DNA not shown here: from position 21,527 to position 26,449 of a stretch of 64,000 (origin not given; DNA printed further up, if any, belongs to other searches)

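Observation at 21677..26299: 1540-aa fusion of an AMP-forming acyl-CoA ligase domain and a C-terminal GNAT acyltransferase, with ~700 aa of unknown sequence between them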

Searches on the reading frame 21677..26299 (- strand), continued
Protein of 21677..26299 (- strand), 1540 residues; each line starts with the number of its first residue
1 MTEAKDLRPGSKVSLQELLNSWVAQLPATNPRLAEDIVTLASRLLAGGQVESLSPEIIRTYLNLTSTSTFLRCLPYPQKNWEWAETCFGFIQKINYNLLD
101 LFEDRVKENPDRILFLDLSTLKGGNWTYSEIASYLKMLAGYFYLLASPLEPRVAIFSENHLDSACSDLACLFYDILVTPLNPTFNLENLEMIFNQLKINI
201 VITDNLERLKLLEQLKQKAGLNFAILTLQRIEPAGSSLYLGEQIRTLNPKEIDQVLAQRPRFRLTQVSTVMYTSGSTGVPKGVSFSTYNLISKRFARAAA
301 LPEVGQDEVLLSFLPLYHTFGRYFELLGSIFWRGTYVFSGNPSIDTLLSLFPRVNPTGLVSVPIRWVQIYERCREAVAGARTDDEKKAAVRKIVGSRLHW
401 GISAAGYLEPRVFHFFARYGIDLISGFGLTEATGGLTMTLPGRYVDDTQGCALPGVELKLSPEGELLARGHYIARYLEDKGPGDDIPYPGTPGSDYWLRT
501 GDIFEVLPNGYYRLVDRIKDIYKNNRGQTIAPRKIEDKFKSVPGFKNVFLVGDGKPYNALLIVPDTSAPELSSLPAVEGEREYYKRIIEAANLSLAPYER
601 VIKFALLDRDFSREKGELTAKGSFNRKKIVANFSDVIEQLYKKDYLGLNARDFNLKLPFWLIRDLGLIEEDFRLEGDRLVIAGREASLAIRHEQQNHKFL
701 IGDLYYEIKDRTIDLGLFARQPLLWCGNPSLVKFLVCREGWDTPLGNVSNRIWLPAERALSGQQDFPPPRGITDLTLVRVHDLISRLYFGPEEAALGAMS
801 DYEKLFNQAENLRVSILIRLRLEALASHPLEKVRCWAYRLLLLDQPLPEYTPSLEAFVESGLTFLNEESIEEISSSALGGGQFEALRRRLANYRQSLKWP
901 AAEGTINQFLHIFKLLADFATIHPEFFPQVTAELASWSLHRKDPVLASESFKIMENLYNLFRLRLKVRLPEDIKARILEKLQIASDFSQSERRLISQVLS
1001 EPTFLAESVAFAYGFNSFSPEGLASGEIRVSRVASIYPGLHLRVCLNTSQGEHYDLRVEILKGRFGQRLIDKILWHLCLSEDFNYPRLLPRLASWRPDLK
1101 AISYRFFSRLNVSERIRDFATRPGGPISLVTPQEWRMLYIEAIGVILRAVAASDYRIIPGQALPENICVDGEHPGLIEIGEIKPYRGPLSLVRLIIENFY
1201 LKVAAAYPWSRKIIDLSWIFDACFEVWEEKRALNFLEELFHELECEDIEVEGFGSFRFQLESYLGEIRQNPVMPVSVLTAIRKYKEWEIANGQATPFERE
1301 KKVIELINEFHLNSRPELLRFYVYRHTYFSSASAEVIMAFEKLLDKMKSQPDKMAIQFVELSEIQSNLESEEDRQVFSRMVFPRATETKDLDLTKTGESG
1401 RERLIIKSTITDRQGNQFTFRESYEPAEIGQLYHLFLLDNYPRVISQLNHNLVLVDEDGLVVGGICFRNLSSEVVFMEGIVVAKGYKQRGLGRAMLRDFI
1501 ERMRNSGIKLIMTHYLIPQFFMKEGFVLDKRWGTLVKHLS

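Call 8: find_homologous_proteins(query=window:21677-26299:-)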
Query window:21677-26299:- (1540 aa): 1432 proteins with E <= 0.001 among 8000 candidates; the best 120 are listed.
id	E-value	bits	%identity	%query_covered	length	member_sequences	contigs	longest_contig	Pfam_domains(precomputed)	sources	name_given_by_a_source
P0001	0.0e+0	3287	93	100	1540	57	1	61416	PF13508.14,PF00501.35,PF23562.3,PF00583.32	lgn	-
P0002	0.0e+0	3146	88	100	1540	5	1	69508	PF13508.14,PF00501.35,PF23562.3,PF00583.32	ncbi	-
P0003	0.0e+0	3073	86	100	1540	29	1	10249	PF00501.35,PF23562.3,PF00583.32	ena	-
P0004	0.0e+0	3018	84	100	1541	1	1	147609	PF00501.35,PF23562.3,PF00583.32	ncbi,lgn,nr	ncbi:MAG: GNAT family N-acetyltransferase [Acidobacteriota bacterium]|nr:GNAT family N-acetyltransfe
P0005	0.0e+0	2374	66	99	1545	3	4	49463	PF00501.35,PF23562.3,PF00583.32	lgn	-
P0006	0.0e+0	2298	66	99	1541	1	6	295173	PF00501.35,PF23562.3,PF00583.32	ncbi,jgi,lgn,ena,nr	ncbi:MAG: GNAT family N-acetyltransferase [Acidobacteriota bacterium]|nr:GNAT family N-acetyltransfe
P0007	0.0e+0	2250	64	98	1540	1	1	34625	PF00501.35,PF23562.3,PF00583.32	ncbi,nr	ncbi:MAG: GNAT family N-acetyltransferase [Candidatus Saccharicenans sp.]|nr:GNAT family N-acetyltra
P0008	0.0e+0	2240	64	98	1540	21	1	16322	PF00501.35,PF23562.3,PF00583.32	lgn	-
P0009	0.0e+0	2224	63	99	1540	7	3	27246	PF00501.35,PF23562.3,PF00583.32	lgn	-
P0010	0.0e+0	2178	62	99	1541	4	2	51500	PF00501.35,PF23562.3,PF00583.32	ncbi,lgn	-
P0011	0.0e+0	2115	61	97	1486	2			PF00501.35,PF23562.3,PF00583.32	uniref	uniref:GNAT family N-acetyltransferase n=1 Tax=Candidatus Saccharicenans sp. TaxID=2819258 RepID=UPI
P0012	0.0e+0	2111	60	99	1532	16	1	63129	PF00501.35,PF23562.3,PF00583.32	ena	-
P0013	0.0e+0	2108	60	99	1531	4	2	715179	PF00501.35,PF23562.3,PF00583.32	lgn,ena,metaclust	metaclust:\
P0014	0.0e+0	2101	60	99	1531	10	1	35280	PF00501.35,PF23562.3,PF00583.32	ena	-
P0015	0.0e+0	2095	60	99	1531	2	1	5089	PF00501.35,PF23562.3,PF00583.32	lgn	-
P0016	0.0e+0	2081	60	99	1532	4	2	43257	PF00501.35,PF23562.3,PF00583.32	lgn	-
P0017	0.0e+0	2055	59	99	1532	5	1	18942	PF00501.35,PF23562.3,PF00583.32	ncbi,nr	ncbi:MAG: hypothetical protein C0168_10055 [Candidatus Aminicenantes bacterium]|nr:MAG: hypothetical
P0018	0.0e+0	1801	53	97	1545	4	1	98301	PF00501.35,PF23562.3,PF00583.32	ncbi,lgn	-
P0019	0.0e+0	1730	52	98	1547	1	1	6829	PF00501.35,PF23562.3,PF00583.32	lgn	-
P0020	0.0e+0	1625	49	99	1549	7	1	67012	PF00501.35,PF23562.3,PF00583.32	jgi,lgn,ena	-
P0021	0.0e+0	1623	49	100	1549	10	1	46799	PF00501.35,PF23562.3,PF00583.32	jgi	-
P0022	0.0e+0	1598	48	100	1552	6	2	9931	PF00501.35,PF23562.3,PF00583.32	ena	-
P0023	0.0e+0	1586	48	96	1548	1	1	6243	PF00501.35,PF23562.3,PF00583.32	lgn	-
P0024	0.0e+0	1584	49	97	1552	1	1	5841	PF00501.35,PF23562.3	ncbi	-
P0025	0.0e+0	1570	60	74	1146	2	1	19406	PF00501.35,PF23562.3,PF00583.32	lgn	-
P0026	0.0e+0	1561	48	98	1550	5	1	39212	PF00501.35,PF23562.3,PF00583.32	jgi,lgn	-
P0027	0.0e+0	1549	47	99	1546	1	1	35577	PF00501.35,PF23562.3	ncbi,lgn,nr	ncbi:AMP-binding protein [bacterium]|nr:AMP-binding protein [bacterium]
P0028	0.0e+0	1527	47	98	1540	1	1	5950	PF00501.35,PF23562.3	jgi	-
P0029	0.0e+0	1494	47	96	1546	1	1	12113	PF00501.35,PF23562.3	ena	-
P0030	0.0e+0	1482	47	96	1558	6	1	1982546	PF00501.35,PF23562.3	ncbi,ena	-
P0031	0.0e+0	1480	46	98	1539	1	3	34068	PF00501.35,PF23562.3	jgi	jgi:long-chain acyl-CoA synthetase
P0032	0.0e+0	1478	46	98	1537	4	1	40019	PF00501.35,PF23562.3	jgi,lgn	-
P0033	0.0e+0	1477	46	99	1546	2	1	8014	PF00501.35,PF23562.3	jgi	jgi:long-subunit acyl-CoA synthetase (AMP-forming)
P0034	0.0e+0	1474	47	96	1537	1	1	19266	PF00501.35,PF23562.3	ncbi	-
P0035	0.0e+0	1469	47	96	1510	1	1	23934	PF00501.35,PF23562.3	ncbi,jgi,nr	ncbi:MAG: hypothetical protein EHM31_03465 [Candidatus Aminicenantes bacterium]|nr:MAG: hypothetical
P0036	0.0e+0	1466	45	100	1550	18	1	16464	PF00501.35,PF23562.3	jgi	jgi:long-subunit acyl-CoA synthetase (AMP-forming)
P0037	0.0e+0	1465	46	99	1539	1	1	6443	PF00501.35,PF23562.3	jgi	-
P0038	0.0e+0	1465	46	100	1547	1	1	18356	PF00501.35,PF23562.3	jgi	jgi:long-subunit acyl-CoA synthetase (AMP-forming)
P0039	0.0e+0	1464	45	99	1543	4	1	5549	PF00501.35,PF23562.3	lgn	-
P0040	0.0e+0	1463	45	100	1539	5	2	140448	PF00501.35,PF23562.3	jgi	jgi:long-subunit acyl-CoA synthetase (AMP-forming)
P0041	0.0e+0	1461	45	99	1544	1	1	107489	PF00501.35,PF23562.3,PF00583.32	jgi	jgi:long-chain acyl-CoA synthetase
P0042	0.0e+0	1461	45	99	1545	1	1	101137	PF00501.35,PF23562.3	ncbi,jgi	jgi:long-subunit acyl-CoA synthetase (AMP-forming)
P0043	0.0e+0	1460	46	97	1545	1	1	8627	PF00501.35,PF23562.3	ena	-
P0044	0.0e+0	1459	46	96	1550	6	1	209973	PF00501.35,PF23562.3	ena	-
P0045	0.0e+0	1459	46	98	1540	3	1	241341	PF00501.35,PF23562.3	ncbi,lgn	ncbi:MAG: AMP-binding protein [Acidobacteriota bacterium]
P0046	0.0e+0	1457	45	99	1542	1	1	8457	PF00501.35,PF23562.3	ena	-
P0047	0.0e+0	1456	46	99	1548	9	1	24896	PF00501.35,PF23562.3,PF00583.32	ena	-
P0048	0.0e+0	1456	46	98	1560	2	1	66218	PF00501.35,PF23562.3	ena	-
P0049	0.0e+0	1455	47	96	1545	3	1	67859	PF00501.35,PF23562.3,PF00583.32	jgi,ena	-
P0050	0.0e+0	1455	46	98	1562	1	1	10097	PF00501.35,PF23562.3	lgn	-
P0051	0.0e+0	1455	46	98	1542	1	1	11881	PF00501.35,PF23562.3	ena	-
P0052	0.0e+0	1455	46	98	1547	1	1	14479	PF00501.35,PF23562.3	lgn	-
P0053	0.0e+0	1452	45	100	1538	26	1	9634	PF00501.35,PF23562.3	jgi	-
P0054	0.0e+0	1450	45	99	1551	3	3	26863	PF00501.35,PF23562.3,PF00583.32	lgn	-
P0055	0.0e+0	1448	45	99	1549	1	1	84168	PF00501.35,PF23562.3,PF00583.32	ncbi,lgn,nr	ncbi:MAG: AMP-binding protein [Candidatus Aminicenantes bacterium]|nr:AMP-binding protein [Candidatu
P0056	0.0e+0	1448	46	97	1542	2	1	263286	PF00501.35,PF23562.3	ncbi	-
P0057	0.0e+0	1447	45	99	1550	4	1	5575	PF00501.35,PF23562.3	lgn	-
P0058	0.0e+0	1447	46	97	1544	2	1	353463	PF00501.35,PF23562.3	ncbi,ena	-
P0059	0.0e+0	1445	46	99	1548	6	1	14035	PF00501.35,PF23562.3,PF00583.32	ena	-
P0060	0.0e+0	1444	45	97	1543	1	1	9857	PF00501.35,PF23562.3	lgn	-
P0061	0.0e+0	1443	46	96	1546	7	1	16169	PF00501.35,PF23562.3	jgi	-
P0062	0.0e+0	1443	45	98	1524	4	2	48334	PF00501.35,PF23562.3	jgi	-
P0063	0.0e+0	1443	46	96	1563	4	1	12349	PF00501.35,PF23562.3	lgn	-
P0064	0.0e+0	1442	46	96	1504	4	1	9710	PF00501.35,PF23562.3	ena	-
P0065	0.0e+0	1441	45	99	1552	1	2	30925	PF00501.35,PF23562.3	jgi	-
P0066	0.0e+0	1441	46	99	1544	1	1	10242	PF00501.35,PF23562.3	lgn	-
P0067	0.0e+0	1441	45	99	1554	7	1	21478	PF00501.35,PF23562.3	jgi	jgi:long-chain acyl-CoA synthetase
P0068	0.0e+0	1440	45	96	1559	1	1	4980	PF00501.35,PF23562.3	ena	-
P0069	0.0e+0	1439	45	97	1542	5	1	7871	PF00501.35,PF23562.3,PF00583.32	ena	-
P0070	0.0e+0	1438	45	97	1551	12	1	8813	PF00501.35,PF23562.3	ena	-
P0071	0.0e+0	1437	44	96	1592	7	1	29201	PF00501.35,PF23562.3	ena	-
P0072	0.0e+0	1437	45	96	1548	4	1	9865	PF00501.35,PF23562.3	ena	-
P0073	0.0e+0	1435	45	100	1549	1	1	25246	PF00501.35,PF23562.3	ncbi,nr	ncbi:MAG: AMP-binding protein [Acidobacteriota bacterium]|nr:AMP-binding protein [Acidobacteriota ba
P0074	0.0e+0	1435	46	96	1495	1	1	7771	PF00501.35,PF23562.3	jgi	jgi:long-subunit acyl-CoA synthetase (AMP-forming)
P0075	0.0e+0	1434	45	99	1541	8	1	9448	PF00501.35,PF23562.3,PF00583.32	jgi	-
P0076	0.0e+0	1433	45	99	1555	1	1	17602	PF00501.35,PF23562.3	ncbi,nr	ncbi:MAG: AMP-binding protein [Candidatus Aminicenantes bacterium]|nr:AMP-binding protein [Candidatu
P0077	0.0e+0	1433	46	99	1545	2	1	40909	PF00501.35,PF23562.3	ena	-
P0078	0.0e+0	1432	45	99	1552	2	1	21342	PF00501.35,PF23562.3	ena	-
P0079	0.0e+0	1430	46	96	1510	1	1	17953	PF00501.35,PF23562.3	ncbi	-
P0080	0.0e+0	1429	46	96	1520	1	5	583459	PF00501.35,PF23562.3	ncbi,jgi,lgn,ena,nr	ncbi:MAG TPA: AMP-binding protein [Candidatus Aminicenantes bacterium]|nr:AMP-binding protein [Candi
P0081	0.0e+0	1426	45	97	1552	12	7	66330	PF00501.35,PF23562.3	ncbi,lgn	-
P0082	0.0e+0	1424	46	96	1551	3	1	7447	PF00501.35,PF23562.3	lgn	-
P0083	0.0e+0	1423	45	99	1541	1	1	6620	PF00501.35,PF23562.3,PF00583.32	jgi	jgi:long-chain acyl-CoA synthetase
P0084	0.0e+0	1418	46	96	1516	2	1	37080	PF00501.35,PF23562.3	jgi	-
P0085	0.0e+0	1411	45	97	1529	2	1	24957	PF00501.35,PF23562.3,PF00583.32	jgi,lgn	-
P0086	0.0e+0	1408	44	98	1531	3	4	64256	PF00501.35,PF23562.3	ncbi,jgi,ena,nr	ncbi:MAG TPA: AMP-binding protein [Candidatus Aminicenantes bacterium]|nr:AMP-binding protein [Candi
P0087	0.0e+0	1402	44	100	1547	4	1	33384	PF00501.35,PF23562.3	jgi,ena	jgi:long-subunit acyl-CoA synthetase (AMP-forming)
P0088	0.0e+0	1402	45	99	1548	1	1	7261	PF13508.14,PF00501.35,PF23562.3,PF00583.32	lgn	-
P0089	0.0e+0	1402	45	99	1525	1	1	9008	PF13508.14,PF00501.35,PF23562.3,PF00583.32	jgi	jgi:long-chain acyl-CoA synthetase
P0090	0.0e+0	1402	44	97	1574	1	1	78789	PF00501.35,PF23562.3,PF00583.32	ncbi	-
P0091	0.0e+0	1397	45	99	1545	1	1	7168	PF00501.35,PF23562.3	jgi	jgi:long-chain acyl-CoA synthetase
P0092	0.0e+0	1395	43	99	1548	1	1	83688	PF13673.14,PF00501.35,PF23562.3,PF00583.32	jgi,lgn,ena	-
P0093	0.0e+0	1393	43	99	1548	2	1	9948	PF13673.14,PF13508.14,PF00501.35,PF23562.3,PF00583.32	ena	-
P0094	0.0e+0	1392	44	100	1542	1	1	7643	PF00501.35,PF23562.3,PF00583.32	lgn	-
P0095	0.0e+0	1387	45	98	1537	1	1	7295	PF00501.35,PF23562.3,PF00583.32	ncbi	-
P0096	0.0e+0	1386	43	99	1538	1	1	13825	PF00501.35,PF23562.3,PF00583.32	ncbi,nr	ncbi:MAG: AMP-binding protein [Acidobacteria bacterium]|nr:AMP-binding protein [Acidobacteriota bact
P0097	0.0e+0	1379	44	96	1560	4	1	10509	PF00501.35,PF23562.3,PF00583.32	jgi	jgi:long-chain acyl-CoA synthetase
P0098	0.0e+0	1371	43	98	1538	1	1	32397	PF00501.35,PF23562.3,PF00583.32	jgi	-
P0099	0.0e+0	1370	42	100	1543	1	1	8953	PF00501.35,PF23562.3,PF00583.32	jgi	-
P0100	0.0e+0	1369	43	99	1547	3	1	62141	PF13673.14,PF13508.14,PF00501.35,PF23562.3,PF00583.32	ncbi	-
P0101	0.0e+0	1368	43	100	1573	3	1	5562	PF00501.35,PF23562.3,PF00583.32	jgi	jgi:long-chain acyl-CoA synthetase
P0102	0.0e+0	1365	43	99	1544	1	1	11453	PF00501.35,PF23562.3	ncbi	-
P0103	0.0e+0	1365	43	99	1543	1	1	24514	PF13673.14,PF13508.14,PF00501.35,PF23562.3,PF14542.13,PF00583.32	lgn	-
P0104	0.0e+0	1365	42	99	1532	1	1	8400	PF00501.35,PF23562.3,PF00583.32,PF16295.11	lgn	-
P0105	0.0e+0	1364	44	98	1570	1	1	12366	PF13673.14,PF00501.35,PF23562.3,PF00583.32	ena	-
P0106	0.0e+0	1361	44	96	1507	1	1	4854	PF00501.35,PF23562.3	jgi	-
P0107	0.0e+0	1359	43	99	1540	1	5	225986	PF13673.14,PF13508.14,PF00501.35,PF23562.3,PF00583.32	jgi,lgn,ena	-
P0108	0.0e+0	1358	43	98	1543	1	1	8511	PF13673.14,PF13508.14,PF00501.35,PF23562.3,PF00583.32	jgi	jgi:long-chain acyl-CoA synthetase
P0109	0.0e+0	1357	43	99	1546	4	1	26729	PF13508.14,PF00501.35,PF23562.3,PF00583.32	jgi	jgi:long-chain acyl-CoA synthetase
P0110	0.0e+0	1356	41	99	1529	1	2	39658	PF00501.35,PF23562.3,PF00583.32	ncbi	-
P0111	0.0e+0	1356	44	96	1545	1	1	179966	PF00501.35,PF23562.3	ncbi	-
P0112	0.0e+0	1354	43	99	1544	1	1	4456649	PF13508.14,PF00501.35,PF23562.3,PF14542.13,PF00583.32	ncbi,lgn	ncbi:MAG: GNAT family N-acetyltransferase [Candidatus Zixiibacteriota bacterium]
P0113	0.0e+0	1353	43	99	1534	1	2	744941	PF00501.35,PF23562.3,PF00583.32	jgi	jgi:long-chain acyl-CoA synthetase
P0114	0.0e+0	1353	42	99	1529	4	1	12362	PF13508.14,PF00501.35,PF23562.3,PF14542.13,PF00583.32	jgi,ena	-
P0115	0.0e+0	1353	42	99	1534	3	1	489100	PF13673.14,PF13508.14,PF00501.35,PF23562.3,PF14542.13,PF00583.32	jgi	jgi:long-chain acyl-CoA synthetase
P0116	0.0e+0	1352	42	99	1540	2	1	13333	PF13508.14,PF00501.35,PF23562.3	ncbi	ncbi:MAG: GNAT family N-acetyltransferase [Candidatus Kapaibacterium sp.]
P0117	0.0e+0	1352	42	99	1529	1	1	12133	PF00501.35,PF23562.3,PF00583.32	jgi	-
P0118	0.0e+0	1351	42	99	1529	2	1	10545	PF13508.14,PF00501.35,PF23562.3,PF00583.32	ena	-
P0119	0.0e+0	1351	42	98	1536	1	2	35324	PF13673.14,PF13508.14,PF00501.35,PF23562.3,PF14542.13,PF00583.32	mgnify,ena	mgnify:CR=1 FL=1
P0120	0.0e+0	1351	42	99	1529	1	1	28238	PF00501.35,PF23562.3,PF00583.32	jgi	jgi:long-chain acyl-CoA synthetase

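Call 94: find_encoding_contigs(protein=P0030, flank=6000, max_places=2)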
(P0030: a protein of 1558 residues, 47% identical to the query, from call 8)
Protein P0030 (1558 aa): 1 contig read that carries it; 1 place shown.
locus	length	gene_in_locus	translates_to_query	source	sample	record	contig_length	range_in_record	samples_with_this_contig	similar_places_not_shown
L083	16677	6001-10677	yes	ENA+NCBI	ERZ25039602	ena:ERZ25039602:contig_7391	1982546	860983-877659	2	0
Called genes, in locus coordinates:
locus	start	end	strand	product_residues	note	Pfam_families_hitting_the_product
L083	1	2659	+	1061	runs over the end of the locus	PF08447:PAS_3, PF08448:PAS_4, PF00989:PAS, PF13426:PAS_9, PF00989:PAS, PF08447:PAS_3, PF13426:PAS_9, PF07568:HisKA_2, +8 more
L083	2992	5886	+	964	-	PF00989:PAS, PF08448:PAS_4, PF13426:PAS_9, PF00989:PAS, PF08448:PAS_4, PF13426:PAS_9, PF00989:PAS, PF08448:PAS_4, +6 more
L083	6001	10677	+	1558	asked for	PF00501:AMP-binding, PF23562:AMP-binding_C_3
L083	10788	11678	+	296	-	PF00763:THF_DHG_CYH, PF02882:THF_DHG_CYH_C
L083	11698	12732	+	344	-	PF00586:AIRS, PF02769:AIRS_C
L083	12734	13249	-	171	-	PF14522:Cytochrome_C7 (faint), PF13435:Cytochrome_C554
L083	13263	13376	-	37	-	PF01578:Cytochrom_C_asm (weak)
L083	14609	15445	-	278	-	PF05140:ResB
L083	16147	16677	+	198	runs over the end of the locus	PF01855:POR_N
